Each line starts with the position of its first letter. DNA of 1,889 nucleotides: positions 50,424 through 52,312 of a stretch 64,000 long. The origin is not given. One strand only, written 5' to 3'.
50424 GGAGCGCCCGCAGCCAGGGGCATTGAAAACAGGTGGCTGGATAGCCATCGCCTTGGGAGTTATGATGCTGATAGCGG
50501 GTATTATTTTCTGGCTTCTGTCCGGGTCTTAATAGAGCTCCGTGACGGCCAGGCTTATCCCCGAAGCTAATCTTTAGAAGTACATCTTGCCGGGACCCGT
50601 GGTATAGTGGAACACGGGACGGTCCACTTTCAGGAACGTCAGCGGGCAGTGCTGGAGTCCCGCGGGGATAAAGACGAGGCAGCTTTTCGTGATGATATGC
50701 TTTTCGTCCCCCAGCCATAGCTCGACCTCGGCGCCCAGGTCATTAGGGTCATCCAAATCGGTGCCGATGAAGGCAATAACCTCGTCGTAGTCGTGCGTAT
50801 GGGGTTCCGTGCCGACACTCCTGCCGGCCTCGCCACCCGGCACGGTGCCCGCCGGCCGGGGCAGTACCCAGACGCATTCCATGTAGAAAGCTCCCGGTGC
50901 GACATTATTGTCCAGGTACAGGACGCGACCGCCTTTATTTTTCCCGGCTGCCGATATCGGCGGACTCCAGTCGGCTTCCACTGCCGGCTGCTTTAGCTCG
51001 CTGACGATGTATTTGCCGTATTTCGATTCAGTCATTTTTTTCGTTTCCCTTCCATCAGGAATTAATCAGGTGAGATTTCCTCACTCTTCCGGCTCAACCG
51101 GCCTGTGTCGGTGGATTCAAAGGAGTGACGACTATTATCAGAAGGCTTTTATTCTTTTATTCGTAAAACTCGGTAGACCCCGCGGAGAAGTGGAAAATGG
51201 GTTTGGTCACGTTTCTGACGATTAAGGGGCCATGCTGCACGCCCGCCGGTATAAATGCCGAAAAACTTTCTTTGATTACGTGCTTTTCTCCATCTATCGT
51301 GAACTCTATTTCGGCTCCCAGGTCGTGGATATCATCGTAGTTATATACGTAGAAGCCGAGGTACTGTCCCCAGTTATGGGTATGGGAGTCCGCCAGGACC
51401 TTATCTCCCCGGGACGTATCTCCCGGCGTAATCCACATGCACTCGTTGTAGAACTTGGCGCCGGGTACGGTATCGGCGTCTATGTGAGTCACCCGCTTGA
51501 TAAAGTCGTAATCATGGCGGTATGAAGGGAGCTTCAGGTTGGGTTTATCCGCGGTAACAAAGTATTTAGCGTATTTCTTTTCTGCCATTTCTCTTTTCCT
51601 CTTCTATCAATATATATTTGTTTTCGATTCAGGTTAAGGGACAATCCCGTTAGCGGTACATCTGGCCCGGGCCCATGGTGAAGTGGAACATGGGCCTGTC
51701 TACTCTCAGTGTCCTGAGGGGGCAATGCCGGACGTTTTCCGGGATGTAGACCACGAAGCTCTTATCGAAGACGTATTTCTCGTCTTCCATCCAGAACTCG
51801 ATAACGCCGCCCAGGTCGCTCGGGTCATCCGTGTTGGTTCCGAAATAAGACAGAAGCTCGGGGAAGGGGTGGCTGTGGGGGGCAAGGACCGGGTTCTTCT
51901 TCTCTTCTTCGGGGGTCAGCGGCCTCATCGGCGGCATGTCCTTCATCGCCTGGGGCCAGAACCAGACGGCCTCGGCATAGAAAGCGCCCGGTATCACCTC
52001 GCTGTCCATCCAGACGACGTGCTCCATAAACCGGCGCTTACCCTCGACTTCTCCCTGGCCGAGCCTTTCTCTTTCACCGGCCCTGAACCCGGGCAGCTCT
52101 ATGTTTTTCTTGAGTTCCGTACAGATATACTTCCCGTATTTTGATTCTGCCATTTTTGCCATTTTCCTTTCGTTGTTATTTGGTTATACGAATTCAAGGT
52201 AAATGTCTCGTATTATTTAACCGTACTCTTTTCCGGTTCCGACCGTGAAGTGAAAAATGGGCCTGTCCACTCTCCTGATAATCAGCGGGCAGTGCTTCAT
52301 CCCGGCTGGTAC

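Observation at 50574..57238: Six-member family of small cupin-like paralogs clustered with DUF169/DUF1893 genes and repeat elements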

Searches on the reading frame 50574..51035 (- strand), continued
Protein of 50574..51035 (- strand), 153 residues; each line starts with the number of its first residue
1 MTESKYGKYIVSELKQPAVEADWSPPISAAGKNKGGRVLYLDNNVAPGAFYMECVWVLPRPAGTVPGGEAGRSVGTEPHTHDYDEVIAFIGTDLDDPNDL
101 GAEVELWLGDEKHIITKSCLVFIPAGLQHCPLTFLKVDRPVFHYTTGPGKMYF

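Call 49: fold_search(model_id=the predicted structure, library=pdb)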
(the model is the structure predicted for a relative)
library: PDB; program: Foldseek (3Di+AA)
matches with E <= 10: 1371; with E <= 0.001: 264
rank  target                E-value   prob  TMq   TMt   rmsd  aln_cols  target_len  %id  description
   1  8hfb_A                3.1e-11  1.00  0.45  0.42  10.1       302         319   14  Evolved variant of quercetin 2,4-dioxygenase from Bacillus subtilis (released 2023-03-08)
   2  1y3t_A                9.4e-11  1.00  0.47  0.42   9.8       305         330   14  Crystal structure of YxaG, a dioxygenase from Bacillus subtilis (released 2005-01-18)
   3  2vqa_C                1.8e-10  1.00  0.55  0.46   7.4       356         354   12  Protein-folding location can regulate Mn versus Cu- or Zn-binding. Crystal Structure of MncA. (released 2008-10-28)
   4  8hfb_B                1.8e-10  1.00  0.46  0.43  10.4       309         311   14  Evolved variant of quercetin 2,4-dioxygenase from Bacillus subtilis (released 2023-03-08)
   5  4met_A                2.0e-10  1.00  0.53  0.42  11.5       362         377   11  Assigning the EPR Fine Structure Parameters of the Mn(II) Centers in Bacillus subtilis Oxalate Decarboxylase by Site-D (released 2014-03-05)
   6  2uy8                  2.2e-10  1.00  0.52  0.42  11.7       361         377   11  R92A mutant of Bacillus subtilis Oxalate Decarboxylase OxdC (released 2007-08-21)
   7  5hi0                  2.7e-10  1.00  0.52  0.42   9.6       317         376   11  The Substrate Binding Mode and Chemical Basis of a Reaction Specificity Switch in Oxalate Decarboxylase (released 2016-04-06)
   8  3s0m                  3.2e-10  1.00  0.53  0.42  11.4       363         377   11  A Structural Element that Modulates Proton-Coupled Electron Transfer in Oxalate Decarboxylase (released 2012-04-25)
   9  2uyb                  3.3e-10  1.00  0.51  0.41  12.1       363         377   11  S161A mutant of Bacillus subtilis Oxalate Decarboxylase OxdC (released 2007-08-21)
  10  1uw8                  3.5e-10  1.00  0.52  0.42  11.9       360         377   11  CRYSTAL STRUCTURE OF OXALATE DECARBOXYLASE (released 2004-02-19)
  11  2h0v_A                3.9e-10  1.00  0.47  0.42  10.7       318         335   15  Crystal structure of a putative quercetin 2,3-dioxygenase (yxag, bsu39980) from bacillus subtilis at 2.60 A resolution (released 2006-05-30)
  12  1j58                  4.1e-10  1.00  0.52  0.42  11.9       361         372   11  Crystal Structure of Oxalate Decarboxylase (released 2002-07-03)
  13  2v09                  5.7e-10  1.00  0.53  0.42  11.2       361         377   11  SENS161-164DSSN mutant of Bacillus subtilis Oxalate Decarboxylase OxdC (released 2007-10-30)
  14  6l9i_A                6.0e-10  1.00  0.53  0.46  10.2       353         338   12  Crystal Structure of Lactobacillus farciminis Oxalate Decarboxylase Formate Complex (released 2021-01-20)
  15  5vg3_B                6.3e-10  1.00  0.52  0.42  12.0       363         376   11  Structure of Oxalate Decarboxylase from Bacillus subtilis at pH 4.6 (released 2017-10-18)
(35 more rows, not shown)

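Call 60: search_solved_structures(query=A2, max_evalue=1, show_alignments=2)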
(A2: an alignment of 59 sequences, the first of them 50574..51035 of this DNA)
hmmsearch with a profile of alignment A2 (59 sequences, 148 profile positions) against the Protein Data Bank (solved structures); distinct sequences matched with E-value up to 1: 3.
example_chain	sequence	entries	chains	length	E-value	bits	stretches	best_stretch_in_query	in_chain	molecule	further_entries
6j4b_A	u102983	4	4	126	0.0033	20.8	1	68-129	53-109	Cupin superfamily protein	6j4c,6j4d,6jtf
7eqk_A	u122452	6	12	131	0.032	17.6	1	68-130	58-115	Cupin domain-containing protein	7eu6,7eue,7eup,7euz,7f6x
1lkn_A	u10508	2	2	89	0.94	12.9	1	84-123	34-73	hypothetical protein tm1112 | uncharacterized protein TM1112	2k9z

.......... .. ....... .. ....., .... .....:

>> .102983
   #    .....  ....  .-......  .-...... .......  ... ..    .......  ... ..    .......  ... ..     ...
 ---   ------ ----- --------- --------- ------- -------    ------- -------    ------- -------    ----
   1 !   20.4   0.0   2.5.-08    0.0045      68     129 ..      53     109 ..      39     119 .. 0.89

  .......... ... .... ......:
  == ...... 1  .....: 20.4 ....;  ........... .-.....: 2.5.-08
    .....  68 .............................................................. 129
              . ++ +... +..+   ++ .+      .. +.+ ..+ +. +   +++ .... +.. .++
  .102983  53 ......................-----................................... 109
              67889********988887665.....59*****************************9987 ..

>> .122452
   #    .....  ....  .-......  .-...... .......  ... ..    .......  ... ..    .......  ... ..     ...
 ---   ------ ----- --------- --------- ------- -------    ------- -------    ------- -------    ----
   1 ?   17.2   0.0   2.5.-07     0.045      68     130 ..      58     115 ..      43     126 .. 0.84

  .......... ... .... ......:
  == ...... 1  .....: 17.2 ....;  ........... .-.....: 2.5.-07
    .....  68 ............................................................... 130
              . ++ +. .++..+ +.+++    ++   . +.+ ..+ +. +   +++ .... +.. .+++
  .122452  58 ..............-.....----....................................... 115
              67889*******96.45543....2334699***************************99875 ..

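Call 61: search_protein_families(library=pfam, proteins=[P0258, P0247, P0159, P0265, P0212, P0243, P0154, P0216, P0135, P0223], max_evalue=0.01)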
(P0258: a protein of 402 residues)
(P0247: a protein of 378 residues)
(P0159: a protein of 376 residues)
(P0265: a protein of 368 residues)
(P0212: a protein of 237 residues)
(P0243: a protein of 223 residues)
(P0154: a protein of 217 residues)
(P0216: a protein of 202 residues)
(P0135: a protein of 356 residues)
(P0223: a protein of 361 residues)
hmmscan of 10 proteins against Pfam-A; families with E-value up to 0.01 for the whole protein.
P0258 (402 aa): 0 families

P0247 (378 aa): 0 families

P0159 (376 aa): 0 families

P0265 (368 aa): 1 family
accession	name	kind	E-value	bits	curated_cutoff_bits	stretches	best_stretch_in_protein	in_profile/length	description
PF07883.17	Cupin_2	-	0.0069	16.5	27.2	0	299-329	26-56/70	Cupin domain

P0212 (237 aa): 0 families

P0243 (223 aa): 4 families
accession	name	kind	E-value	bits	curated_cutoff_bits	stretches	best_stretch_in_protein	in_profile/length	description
PF00535.33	Glycos_transf_2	-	2.2e-28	99.8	23.3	1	16-148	1-132/168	Glycosyl transferase family 2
PF13641.12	Glyco_tranf_2_3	-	4.1e-10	40.5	27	1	15-148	3-141/230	Glycosyltransferase like family 2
PF10111.15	Glyco_tranf_2_2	-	0.0011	19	27.3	1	16-113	1-102/276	Glycosyltransferase like family 2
PF07883.17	Cupin_2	-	0.0027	17.8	27.2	1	165-194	26-55/70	Cupin domain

P0154 (217 aa): 8 families
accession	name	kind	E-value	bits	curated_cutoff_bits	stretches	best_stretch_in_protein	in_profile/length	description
PF00196.25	GerE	-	6e-17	61.5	23.5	1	154-207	3-56/57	Bacterial regulatory proteins, luxR family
PF08281.18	Sigma70_r4_2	-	0.00026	21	25.7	1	155-190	12-48/54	Sigma-70, region 4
PF04545.22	Sigma70_r4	-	0.00038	20.4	24.1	1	153-194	4-46/50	Sigma-70, region 4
PF13384.12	HTH_23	-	0.00068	19.8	24.6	1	157-186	6-35/50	Homeodomain-like domain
PF07883.17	Cupin_2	-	0.0013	18.8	27.2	0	96-124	27-55/70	Cupin domain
PF13412.12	HTH_24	-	0.0016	18.4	21.9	1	166-192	15-41/48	Winged helix-turn-helix DNA-binding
PF14493.12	HTH_40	-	0.0024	18.5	27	1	163-196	7-40/89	Helix-turn-helix domain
PF04967.18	HTH_10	-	0.0028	17.9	23.1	0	171-197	26-52/53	HTH DNA binding domain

P0216 (202 aa): 2 families
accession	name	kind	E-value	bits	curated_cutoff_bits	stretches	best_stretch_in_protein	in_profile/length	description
PF07883.17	Cupin_2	-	0.00057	20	27.2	0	157-190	27-60/70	Cupin domain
PF10518.14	TAT_signal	-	0.0011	19.2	22.7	1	5-23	2-20/21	TAT (twin-arginine translocation) pathway signal sequence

P0135 (356 aa): 2 families
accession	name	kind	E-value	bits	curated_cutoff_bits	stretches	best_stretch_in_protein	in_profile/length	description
PF07883.17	Cupin_2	-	2.6e-07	30.7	27.2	0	135-165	26-56/70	Cupin domain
PF02311.25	AraC_binding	-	0.00036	20.7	21.1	0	295-324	30-59/135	AraC-like ligand binding domain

P0223 (361 aa): 0 families

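Call 63: search_protein_families(library=pfam, proteins=[L043:8496-10004:+, L043:7033-8328:+, L043:5004-6467:-, L045:7475-9883:-, L045:10518-11831:-, L045:11861-13522:+, L077:8085-9845:+, L077:6290-7975:-, L077:10778-12238:+, L077:12242-14068:+], max_evalue=0.0001)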
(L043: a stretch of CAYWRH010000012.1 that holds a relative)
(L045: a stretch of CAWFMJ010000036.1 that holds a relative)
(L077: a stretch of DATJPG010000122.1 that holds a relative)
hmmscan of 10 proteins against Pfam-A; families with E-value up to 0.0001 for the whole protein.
L043:8496-10004:+ (502 aa): 3 families
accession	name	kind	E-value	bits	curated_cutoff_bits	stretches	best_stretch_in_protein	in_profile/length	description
PF05935.17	Arylsulfotrans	-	2.4e-24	86.5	24.2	1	152-404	99-335/374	Arylsulfotransferase (ASST)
PF14269.12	Arylsulfotran_2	-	1.6e-19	70.9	27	1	153-420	66-299/301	Arylsulfotransferase (ASST)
PF13360.13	PQQ_2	-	4.8e-05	23.6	27.6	0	266-375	3-72/233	Outer membrane protein assembly factor BamB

L043:7033-8328:+ (431 aa): 0 families

L043:5004-6467:- (487 aa): 6 families
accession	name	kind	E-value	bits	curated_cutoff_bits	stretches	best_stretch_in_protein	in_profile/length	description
PF00158.32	Sigma54_activat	-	2.4e-74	249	20.2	1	184-350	1-167/168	Sigma-54 interaction domain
PF14532.12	Sigma54_activ_2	-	1.3e-25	90.7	25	1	185-355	1-138/138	Sigma-54 interaction domain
PF25601.1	AAA_lid_14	-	1.7e-21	76.3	27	1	357-437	2-81/87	AAA+ ATPase lid domain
PF02954.25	HTH_8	-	1.8e-09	37.6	22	1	453-478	12-37/42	Bacterial regulatory protein, Fis family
PF07728.20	AAA_5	-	4.1e-06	27.3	22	1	207-325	1-122/139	AAA domain (dynein-related subfamily)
PF08448.16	PAS_4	-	4.3e-05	24.1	23.1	0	44-79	1-36/110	PAS fold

L045:7475-9883:- (802 aa): 2 families
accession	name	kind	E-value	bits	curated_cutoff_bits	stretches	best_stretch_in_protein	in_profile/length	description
PF02901.20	PFL-like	-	7.2e-177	590.3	24.3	1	10-664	2-647/647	Pyruvate formate lyase-like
PF01228.26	Gly_radical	-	1.9e-33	115.6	22.2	1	681-784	2-106/106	Glycine radical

L045:10518-11831:- (437 aa): 1 family
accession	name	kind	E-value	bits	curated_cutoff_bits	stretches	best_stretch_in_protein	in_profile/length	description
PF07690.21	MFS_1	-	2.6e-31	109.3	33.4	1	64-363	3-310/347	Major Facilitator Superfamily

L045:11861-13522:+ (553 aa): 6 families
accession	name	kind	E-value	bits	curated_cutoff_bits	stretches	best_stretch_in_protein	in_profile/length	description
PF12831.13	FAD_oxidored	-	1.9e-103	347.4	27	1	60-508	1-416/416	FAD dependent oxidoreductase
PF00890.30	FAD_binding_2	-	7e-07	29.2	20.4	1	60-95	1-36/414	FAD binding domain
PF01134.28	GIDA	-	1e-06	28.6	22.1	1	60-106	1-48/391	Glucose inhibited division protein A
PF13450.12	NAD_binding_8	-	1.6e-06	28.7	21.9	1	63-100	1-38/68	NAD(P)-binding Rossmann-like domain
PF07992.20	Pyr_redox_2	-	3.5e-06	27.1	26.1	1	60-93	2-37/291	Pyridine nucleotide-disulphide oxidoreductase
PF01266.30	DAO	-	1.2e-05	25.5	27.9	0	60-95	1-36/353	FAD dependent oxidoreductase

L077:8085-9845:+ (586 aa): 6 families
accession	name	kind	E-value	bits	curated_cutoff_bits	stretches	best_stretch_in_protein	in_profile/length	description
PF13231.12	PMT_2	-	3e-10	41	26.1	1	86-237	4-152/160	Dolichyl-phosphate-mannose-protein mannosyltransferase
PF07719.23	TPR_2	-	1.5e-08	34.6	27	0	509-538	4-33/34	Tetratricopeptide repeat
PF13428.12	TPR_14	-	3.7e-07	30.6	23.5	0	508-547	3-42/44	Tetratricopeptide repeat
PF13181.12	TPR_8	-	7.4e-07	29.3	25.7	0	508-538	3-33/34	Tetratricopeptide repeat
PF00515.34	TPR_1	-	2.4e-06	27.6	27.8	0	512-538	7-33/34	Tetratricopeptide repeat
PF13432.12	TPR_16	-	8.9e-05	23.3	32.7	0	481-539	6-64/65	Tetratricopeptide repeat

L077:6290-7975:- (561 aa): 1 family
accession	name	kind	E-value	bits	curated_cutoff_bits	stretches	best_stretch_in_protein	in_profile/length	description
PF13231.12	PMT_2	-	7.4e-08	33.2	26.1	1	135-245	32-142/160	Dolichyl-phosphate-mannose-protein mannosyltransferase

L077:10778-12238:+ (486 aa): 2 families
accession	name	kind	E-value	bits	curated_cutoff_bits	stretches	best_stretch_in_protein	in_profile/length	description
PF00361.26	Proton_antipo_M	-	8.6e-69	232.4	21.5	1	132-416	1-294/294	NADH:quinone oxidoreductase/Mrp antiporter, TM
PF00662.26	Proton_antipo_N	-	5.9e-07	29.7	24.5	1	73-115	8-50/51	NADH-Ubiquinone oxidoreductase (complex I), chain 5 N-terminus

L077:12242-14068:+ (608 aa): 1 family
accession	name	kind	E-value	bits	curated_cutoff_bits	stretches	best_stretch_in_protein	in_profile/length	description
PF00361.26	Proton_antipo_M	-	6.2e-46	157.4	21.5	1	123-407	2-292/294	NADH:quinone oxidoreductase/Mrp antiporter, TM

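Call 75: search_protein_families(library=padloc, proteins=[window:50574-51035:-], max_evalue=0.01)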
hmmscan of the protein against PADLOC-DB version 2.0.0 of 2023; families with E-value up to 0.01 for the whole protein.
window:50574-51035:- (153 aa): 0 families

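Call 76: search_protein_families(library=phrogs, proteins=[window:50574-51035:-], max_evalue=0.01)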
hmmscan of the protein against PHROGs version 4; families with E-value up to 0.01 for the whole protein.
window:50574-51035:- (153 aa): 0 families

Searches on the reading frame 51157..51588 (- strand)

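Call 4: search_protein_families(library=pfam, proteins=[window:51157-51588:-], max_evalue=1)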
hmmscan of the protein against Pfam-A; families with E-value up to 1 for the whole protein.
window:51157-51588:- (143 aa): 1 family
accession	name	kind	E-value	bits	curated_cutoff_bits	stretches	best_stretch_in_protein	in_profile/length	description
PF07883.17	Cupin_2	-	0.0015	18.6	27.2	1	93-121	28-56/70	Cupin domain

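Call 5: search_protein_families(library=ncbifam, proteins=[window:51157-51588:-], max_evalue=1)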
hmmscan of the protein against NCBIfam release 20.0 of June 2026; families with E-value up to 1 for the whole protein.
window:51157-51588:- (143 aa): 1 family
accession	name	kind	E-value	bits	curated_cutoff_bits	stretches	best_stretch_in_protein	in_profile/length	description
NF040600.1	blaOXA-1043_like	exception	0.11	11.8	525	1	18-79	170-222/268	OXA-1043 family class D beta-lactamase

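Call 75: search_protein_families(library=padloc, proteins=[window:51157-51588:-], max_evalue=0.01)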
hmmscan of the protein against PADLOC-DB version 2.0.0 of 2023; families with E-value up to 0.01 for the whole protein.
window:51157-51588:- (143 aa): 0 families

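Call 76: search_protein_families(library=phrogs, proteins=[window:51157-51588:-], max_evalue=0.01)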
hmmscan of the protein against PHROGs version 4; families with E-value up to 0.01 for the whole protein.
window:51157-51588:- (143 aa): 0 families

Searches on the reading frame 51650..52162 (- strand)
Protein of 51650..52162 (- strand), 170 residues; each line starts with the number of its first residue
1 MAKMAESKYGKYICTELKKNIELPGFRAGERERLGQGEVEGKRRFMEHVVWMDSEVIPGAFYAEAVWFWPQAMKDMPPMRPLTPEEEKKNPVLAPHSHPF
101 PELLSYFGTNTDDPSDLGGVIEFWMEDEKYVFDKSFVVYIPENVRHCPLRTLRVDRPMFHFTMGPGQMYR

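Call 4: search_protein_families(library=pfam, proteins=[window:51650-52162:-], max_evalue=1)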
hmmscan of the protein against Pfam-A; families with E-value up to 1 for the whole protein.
window:51650-52162:- (170 aa): 1 family
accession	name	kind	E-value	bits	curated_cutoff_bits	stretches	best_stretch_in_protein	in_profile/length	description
PF07883.17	Cupin_2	-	0.098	12.8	27.2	1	118-147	26-55/70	Cupin domain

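Call 5: search_protein_families(library=ncbifam, proteins=[window:51650-52162:-], max_evalue=1)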
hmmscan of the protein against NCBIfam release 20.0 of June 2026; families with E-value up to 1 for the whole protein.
window:51650-52162:- (170 aa): 0 families

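Call 75: search_protein_families(library=padloc, proteins=[window:51650-52162:-], max_evalue=0.01)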
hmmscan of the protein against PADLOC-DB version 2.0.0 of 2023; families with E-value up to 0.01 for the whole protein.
window:51650-52162:- (170 aa): 0 families

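Call 76: search_protein_families(library=phrogs, proteins=[window:51650-52162:-], max_evalue=0.01)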
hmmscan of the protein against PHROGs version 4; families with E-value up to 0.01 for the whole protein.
window:51650-52162:- (170 aa): 0 families
